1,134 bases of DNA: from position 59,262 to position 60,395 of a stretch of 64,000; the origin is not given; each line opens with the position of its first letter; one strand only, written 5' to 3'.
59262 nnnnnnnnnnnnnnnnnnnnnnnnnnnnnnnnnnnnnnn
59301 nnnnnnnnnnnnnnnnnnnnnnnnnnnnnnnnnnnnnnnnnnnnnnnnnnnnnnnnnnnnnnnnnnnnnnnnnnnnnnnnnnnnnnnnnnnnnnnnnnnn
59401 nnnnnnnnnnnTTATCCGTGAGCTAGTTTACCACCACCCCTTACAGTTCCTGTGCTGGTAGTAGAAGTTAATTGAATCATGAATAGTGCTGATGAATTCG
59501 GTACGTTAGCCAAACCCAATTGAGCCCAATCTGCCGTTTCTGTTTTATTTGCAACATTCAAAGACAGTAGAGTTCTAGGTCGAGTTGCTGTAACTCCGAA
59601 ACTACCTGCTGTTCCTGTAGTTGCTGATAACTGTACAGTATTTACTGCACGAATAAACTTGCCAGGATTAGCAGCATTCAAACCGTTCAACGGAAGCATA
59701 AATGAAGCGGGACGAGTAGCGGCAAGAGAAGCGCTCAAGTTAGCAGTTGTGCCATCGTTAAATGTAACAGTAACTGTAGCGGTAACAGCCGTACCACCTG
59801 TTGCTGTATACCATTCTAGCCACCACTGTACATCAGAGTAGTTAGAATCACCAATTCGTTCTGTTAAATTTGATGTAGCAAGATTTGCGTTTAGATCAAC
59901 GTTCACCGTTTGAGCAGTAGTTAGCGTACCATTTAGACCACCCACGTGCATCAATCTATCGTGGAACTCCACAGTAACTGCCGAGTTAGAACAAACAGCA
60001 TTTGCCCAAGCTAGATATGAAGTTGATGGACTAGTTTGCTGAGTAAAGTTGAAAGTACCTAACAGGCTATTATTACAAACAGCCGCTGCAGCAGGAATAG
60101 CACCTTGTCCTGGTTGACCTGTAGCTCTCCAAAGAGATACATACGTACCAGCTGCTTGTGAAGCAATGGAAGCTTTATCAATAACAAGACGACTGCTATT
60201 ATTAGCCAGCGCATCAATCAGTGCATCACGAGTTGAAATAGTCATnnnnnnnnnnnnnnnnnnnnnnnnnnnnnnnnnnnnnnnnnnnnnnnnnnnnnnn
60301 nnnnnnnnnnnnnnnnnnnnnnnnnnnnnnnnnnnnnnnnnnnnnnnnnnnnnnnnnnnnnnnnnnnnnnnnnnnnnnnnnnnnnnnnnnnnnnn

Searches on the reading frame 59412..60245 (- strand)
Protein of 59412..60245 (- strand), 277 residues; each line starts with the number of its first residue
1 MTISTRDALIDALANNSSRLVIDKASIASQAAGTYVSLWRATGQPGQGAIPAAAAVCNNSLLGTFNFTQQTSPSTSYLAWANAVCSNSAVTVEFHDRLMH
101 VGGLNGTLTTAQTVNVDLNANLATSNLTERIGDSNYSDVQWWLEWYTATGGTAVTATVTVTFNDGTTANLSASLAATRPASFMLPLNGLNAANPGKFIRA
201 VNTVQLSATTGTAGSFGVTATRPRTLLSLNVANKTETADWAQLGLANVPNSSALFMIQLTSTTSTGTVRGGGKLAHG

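Call 8: search_protein_families(library=phrogs, proteins=[window:59412-60245:-], max_evalue=0.01)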
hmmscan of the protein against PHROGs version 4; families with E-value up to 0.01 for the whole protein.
window:59412-60245:- (277 aa): 0 families

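Call 12: search_protein_families(library=pfam, proteins=[window:59412-60245:-], max_evalue=0.1)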
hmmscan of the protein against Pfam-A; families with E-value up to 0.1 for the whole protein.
window:59412-60245:- (277 aa): 1 family
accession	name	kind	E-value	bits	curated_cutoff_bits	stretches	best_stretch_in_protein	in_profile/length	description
PF08428.16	Rib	-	0.073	14.2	27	0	138-169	37-67/76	Rib domain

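Call 77: search_dna_similar(query=window:59412-60245:-, collection=phages, mode=protein, max_rows=15, max_evalue=0.01)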
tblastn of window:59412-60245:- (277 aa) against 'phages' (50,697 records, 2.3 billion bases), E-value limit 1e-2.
Records with a match: 24; places in all: 24; records where one place covers at least 80% of the query: 24.
Best place of each record, by identity: 60-80% 23; <60% 1.
By first word of the organism name: Rhodobacter 23; Microcystis 1.
By host as written in the record: Rhodobacter capsulatus YW1 23; Microcystis viridis 1.
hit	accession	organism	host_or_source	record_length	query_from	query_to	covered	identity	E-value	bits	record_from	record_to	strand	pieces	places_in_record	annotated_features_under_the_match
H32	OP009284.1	Rhodobacter phage RcPeripeteia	Rhodobacter capsulatus YW1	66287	1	277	100%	77.3%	2e-100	327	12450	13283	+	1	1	hypothetical protein (x2)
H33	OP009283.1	Rhodobacter phage RcPacific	Rhodobacter capsulatus YW1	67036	1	277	100%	77.3%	2e-100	327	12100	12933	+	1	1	hypothetical protein (x2)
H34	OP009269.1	Rhodobacter phage RcDora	Rhodobacter capsulatus YW1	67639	1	277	100%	77.3%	2e-100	327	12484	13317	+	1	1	hypothetical protein (x2)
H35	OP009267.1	Rhodobacter phage RcBigEagle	Rhodobacter capsulatus YW1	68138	1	277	100%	77.3%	2e-100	327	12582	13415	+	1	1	hypothetical protein (x2)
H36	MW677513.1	Rhodobacter phage RcGingersnap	Rhodobacter capsulatus YW1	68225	1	277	100%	77.3%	2e-100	327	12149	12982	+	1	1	13: hypothetical protein | 14: hypothetical protein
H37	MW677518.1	Rhodobacter phage RcMcDreamy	Rhodobacter capsulatus YW1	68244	1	277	100%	77.3%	2e-100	327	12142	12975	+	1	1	13: hypothetical protein | 14: hypothetical protein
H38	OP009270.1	Rhodobacter phage RcExplorer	Rhodobacter capsulatus YW1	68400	1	277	100%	77.3%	2e-100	327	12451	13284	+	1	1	hypothetical protein (x2)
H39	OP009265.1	Rhodobacter phage RcAqua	Rhodobacter capsulatus YW1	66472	1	277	100%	77.3%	5e-100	325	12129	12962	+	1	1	hypothetical protein (x2)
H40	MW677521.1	Rhodobacter phage RcPescado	Rhodobacter capsulatus YW1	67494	1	277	100%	77.0%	1e-99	324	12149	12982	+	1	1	13: hypothetical protein | 14: hypothetical protein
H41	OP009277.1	Rhodobacter phage RcMaeve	Rhodobacter capsulatus YW1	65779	1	277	100%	77.0%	2e-99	323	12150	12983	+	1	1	hypothetical protein (x2)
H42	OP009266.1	Rhodobacter phage RcAquaphina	Rhodobacter capsulatus YW1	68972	1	277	100%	77.0%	2e-99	323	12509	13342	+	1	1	hypothetical protein (x2)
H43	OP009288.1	Rhodobacter phage RcWhiteOak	Rhodobacter capsulatus YW1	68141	1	277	100%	77.0%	5e-99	323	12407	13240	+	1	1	hypothetical protein (x2)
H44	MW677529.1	Rhodobacter phage RcZahn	Rhodobacter capsulatus YW1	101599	1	277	100%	76.9%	1e-98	322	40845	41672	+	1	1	40: hypothetical protein | 41: hypothetical protein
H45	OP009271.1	Rhodobacter phage RcJoli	Rhodobacter capsulatus YW1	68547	1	277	100%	70.3%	2e-85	284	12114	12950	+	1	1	hypothetical protein (x2)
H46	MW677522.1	Rhodobacter phage RcPutin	Rhodobacter capsulatus YW1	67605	1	277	100%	69.5%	2e-83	278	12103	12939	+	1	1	13: hypothetical protein | 14: hypothetical protein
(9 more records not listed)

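Call 79: get_annotated_region(hit=H36, flank=12000)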
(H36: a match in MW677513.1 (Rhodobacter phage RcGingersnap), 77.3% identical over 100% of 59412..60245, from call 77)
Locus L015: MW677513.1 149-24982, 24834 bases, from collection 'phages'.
description: Rhodobacter phage RcGingersnap, complete genome.
organism: Rhodobacter phage RcGingersnap (NCBI taxid 2835970)
taxonomy: Viruses; Duplodnaviria; Heunggongvirae; Uroviricota; Caudoviricetes; Casjensviridae
host: Rhodobacter capsulatus YW1; source: water; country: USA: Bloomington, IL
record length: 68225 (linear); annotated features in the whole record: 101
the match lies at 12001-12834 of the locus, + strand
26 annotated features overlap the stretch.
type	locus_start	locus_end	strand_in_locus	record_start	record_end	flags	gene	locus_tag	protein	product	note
CDS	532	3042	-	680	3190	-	1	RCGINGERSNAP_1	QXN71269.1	DNA primase/polymerase domain protein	DNA primase/polymerase domain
CDS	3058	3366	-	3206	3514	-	2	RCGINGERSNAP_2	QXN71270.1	helix-turn-helix DNA binding domain protein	helix-turn-helix DNA binding domain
CDS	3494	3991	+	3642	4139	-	3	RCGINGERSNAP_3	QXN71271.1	hypothetical protein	-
CDS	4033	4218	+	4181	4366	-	4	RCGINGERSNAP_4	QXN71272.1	helix-turn-helix DNA binding domain protein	helix-turn-helix DNA binding domain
CDS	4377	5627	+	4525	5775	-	5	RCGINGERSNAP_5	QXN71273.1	Cas4 family exonuclease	-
CDS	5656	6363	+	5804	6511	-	6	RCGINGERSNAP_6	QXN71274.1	hypothetical protein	-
CDS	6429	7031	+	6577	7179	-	7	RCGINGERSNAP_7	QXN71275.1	exonuclease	-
CDS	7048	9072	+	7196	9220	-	8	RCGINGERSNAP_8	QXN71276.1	DNA polymerase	-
CDS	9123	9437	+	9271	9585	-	9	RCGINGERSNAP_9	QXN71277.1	hypothetical protein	-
CDS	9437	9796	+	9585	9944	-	10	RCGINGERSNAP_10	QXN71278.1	hypothetical protein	-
CDS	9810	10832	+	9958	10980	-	11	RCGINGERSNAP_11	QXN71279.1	hypothetical protein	-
CDS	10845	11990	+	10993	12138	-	12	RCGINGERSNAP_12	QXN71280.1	hypothetical protein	-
CDS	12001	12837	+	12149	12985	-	13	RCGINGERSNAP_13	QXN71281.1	hypothetical protein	-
CDS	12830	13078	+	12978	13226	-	14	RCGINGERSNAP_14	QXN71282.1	hypothetical protein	-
CDS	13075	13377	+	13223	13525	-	15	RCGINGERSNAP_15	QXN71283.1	nuclease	-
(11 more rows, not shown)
